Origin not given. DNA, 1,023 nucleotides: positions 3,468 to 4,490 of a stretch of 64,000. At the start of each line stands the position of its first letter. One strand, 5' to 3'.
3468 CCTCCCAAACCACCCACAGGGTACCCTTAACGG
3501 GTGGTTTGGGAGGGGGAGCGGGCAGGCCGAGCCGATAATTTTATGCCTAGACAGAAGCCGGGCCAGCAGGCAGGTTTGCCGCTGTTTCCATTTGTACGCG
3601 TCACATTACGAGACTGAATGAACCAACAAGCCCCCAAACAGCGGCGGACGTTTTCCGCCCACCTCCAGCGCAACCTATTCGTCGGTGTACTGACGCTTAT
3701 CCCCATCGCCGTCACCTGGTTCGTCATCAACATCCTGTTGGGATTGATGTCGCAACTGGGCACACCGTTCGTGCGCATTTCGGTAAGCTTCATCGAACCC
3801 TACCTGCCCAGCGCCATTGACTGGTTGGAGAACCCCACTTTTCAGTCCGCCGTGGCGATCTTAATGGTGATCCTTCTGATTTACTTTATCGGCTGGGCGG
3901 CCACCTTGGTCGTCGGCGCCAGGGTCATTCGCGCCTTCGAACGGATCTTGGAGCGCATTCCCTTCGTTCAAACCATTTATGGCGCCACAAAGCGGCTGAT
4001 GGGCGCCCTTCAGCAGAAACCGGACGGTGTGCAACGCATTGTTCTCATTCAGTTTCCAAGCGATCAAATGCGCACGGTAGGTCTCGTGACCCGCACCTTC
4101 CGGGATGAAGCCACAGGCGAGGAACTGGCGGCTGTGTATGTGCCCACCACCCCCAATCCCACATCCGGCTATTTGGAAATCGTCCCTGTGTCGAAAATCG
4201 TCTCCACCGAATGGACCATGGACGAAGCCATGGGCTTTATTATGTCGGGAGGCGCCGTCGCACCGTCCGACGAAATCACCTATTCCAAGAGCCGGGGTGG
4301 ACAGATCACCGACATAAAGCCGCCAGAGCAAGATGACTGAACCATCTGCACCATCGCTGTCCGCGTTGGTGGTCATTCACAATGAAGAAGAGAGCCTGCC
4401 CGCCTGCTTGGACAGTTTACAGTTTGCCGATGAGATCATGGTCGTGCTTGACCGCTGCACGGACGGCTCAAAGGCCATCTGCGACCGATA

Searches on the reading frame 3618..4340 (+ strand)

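Call 50: search_protein_families(library=pfam, proteins=[window:3618-4340:+], max_evalue=0.0001)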
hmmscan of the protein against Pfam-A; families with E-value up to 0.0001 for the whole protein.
window:3618-4340:+ (240 aa): 1 family
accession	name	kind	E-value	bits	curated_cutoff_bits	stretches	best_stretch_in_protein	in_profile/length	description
PF04367.18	DUF502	-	5.6e-29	100.6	23.8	1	82-183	1-107/107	Protein of unknown function (DUF502)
